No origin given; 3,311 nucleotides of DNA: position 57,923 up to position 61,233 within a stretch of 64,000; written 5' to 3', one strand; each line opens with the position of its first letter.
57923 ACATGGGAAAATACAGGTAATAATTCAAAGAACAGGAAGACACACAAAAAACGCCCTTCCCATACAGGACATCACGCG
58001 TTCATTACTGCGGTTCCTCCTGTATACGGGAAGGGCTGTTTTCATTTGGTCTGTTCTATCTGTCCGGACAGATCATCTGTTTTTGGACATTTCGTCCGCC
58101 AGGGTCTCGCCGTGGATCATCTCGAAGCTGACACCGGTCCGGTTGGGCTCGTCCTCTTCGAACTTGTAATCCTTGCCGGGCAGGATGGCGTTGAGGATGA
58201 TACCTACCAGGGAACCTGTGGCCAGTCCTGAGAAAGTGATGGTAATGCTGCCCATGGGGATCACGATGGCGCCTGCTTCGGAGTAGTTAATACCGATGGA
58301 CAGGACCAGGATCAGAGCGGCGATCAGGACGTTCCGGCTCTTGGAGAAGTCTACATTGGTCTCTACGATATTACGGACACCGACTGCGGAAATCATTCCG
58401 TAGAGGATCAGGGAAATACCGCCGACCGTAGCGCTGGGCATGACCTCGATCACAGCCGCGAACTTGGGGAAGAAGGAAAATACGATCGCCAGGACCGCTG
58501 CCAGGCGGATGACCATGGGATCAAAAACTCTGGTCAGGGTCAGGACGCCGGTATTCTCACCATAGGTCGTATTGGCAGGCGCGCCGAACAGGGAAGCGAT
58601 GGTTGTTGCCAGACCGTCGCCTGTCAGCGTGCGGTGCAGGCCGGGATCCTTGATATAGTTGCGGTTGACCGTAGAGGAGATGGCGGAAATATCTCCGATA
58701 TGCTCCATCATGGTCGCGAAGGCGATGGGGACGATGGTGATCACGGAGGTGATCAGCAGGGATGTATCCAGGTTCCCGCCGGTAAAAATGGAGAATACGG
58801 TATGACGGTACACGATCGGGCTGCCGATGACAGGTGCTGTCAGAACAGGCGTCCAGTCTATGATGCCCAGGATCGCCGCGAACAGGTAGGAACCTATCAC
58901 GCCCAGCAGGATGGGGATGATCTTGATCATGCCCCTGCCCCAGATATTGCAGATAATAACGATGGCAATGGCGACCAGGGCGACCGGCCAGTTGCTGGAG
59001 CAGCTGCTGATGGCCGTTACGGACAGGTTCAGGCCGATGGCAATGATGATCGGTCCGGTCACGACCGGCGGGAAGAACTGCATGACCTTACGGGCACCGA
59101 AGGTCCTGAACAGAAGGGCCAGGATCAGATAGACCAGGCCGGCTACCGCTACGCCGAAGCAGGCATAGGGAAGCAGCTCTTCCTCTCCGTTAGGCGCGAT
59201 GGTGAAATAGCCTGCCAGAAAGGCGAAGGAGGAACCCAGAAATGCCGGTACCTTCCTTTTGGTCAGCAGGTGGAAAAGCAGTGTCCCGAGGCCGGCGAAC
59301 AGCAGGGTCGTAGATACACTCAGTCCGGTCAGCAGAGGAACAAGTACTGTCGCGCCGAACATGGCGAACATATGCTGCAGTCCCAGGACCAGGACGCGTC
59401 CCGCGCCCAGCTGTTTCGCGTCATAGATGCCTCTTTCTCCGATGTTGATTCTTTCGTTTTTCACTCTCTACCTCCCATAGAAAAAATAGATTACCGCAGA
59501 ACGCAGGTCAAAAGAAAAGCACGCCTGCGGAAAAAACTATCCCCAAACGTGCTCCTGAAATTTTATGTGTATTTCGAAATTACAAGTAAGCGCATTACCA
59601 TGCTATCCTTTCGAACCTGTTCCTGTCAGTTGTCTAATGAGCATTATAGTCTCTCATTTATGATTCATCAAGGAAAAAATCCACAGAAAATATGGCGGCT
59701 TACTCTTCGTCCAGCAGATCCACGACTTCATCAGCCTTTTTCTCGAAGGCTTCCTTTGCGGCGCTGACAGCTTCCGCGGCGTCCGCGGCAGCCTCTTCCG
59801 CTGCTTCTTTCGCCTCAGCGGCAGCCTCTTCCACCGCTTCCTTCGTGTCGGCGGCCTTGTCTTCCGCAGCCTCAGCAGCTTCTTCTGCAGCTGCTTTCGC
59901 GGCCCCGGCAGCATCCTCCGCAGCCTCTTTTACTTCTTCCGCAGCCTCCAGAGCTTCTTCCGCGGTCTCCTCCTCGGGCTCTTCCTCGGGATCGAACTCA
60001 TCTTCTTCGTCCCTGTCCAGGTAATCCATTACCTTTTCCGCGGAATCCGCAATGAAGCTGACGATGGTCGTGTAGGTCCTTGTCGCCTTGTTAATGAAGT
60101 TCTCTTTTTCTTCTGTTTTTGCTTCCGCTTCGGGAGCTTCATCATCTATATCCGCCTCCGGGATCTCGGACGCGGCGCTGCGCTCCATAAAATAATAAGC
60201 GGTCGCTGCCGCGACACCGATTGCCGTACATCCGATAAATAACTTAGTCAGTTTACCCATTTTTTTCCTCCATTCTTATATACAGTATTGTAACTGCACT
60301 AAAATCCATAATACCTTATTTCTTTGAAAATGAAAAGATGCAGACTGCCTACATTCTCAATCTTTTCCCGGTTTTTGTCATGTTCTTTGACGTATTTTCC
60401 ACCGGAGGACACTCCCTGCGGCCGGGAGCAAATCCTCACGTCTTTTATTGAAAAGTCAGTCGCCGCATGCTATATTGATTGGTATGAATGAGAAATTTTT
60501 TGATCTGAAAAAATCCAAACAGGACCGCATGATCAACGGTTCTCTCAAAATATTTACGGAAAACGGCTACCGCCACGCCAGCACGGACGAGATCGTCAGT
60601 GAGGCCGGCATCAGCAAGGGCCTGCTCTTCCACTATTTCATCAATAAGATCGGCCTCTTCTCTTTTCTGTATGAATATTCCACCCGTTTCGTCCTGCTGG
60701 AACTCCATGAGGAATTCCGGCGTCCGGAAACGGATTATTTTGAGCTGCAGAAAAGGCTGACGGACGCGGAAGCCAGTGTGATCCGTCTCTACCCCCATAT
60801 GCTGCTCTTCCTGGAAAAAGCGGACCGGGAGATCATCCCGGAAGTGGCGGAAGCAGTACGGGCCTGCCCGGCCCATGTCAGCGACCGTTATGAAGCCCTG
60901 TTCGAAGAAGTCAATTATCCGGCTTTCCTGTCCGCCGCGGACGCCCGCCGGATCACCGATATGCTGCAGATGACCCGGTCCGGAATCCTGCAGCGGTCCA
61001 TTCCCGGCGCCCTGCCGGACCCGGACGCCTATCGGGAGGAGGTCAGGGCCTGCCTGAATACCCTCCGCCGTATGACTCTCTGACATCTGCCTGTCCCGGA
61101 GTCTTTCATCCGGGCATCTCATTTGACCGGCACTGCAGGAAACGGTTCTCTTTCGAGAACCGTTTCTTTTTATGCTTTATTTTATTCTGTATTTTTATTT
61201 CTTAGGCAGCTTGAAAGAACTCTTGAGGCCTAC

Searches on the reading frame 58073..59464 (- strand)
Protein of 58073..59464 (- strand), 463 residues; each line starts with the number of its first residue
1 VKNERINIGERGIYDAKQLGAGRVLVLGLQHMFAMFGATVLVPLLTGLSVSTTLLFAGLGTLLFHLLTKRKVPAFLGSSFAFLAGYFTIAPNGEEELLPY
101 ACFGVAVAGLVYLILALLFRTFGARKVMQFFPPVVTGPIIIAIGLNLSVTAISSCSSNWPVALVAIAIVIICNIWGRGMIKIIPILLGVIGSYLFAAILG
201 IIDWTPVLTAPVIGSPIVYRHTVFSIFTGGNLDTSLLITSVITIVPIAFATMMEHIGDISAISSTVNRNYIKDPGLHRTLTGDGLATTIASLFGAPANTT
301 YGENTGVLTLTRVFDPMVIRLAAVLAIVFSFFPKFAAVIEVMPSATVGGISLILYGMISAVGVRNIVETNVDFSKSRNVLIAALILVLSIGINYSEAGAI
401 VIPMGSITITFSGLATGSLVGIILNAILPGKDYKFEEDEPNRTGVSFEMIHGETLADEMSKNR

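Call 65: search_protein_families(library=pfam, proteins=[window:58073-59464:-], max_evalue=0.001)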
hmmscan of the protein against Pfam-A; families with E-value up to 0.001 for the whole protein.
window:58073-59464:- (463 aa): 1 family
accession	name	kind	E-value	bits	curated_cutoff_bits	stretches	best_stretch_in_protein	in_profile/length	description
PF00860.26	Xan_ur_permease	-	6.3e-84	282.4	27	1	24-394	3-385/389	Permease family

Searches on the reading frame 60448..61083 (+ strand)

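Call 65: search_protein_families(library=pfam, proteins=[window:60448-61083:+], max_evalue=0.001)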
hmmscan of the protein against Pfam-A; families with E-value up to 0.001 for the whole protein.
window:60448-61083:+ (211 aa): 1 family
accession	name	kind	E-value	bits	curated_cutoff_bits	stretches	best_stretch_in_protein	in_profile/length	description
PF00440.29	TetR_N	-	1e-11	44.8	24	1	30-71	3-44/47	Bacterial regulatory proteins, tetR family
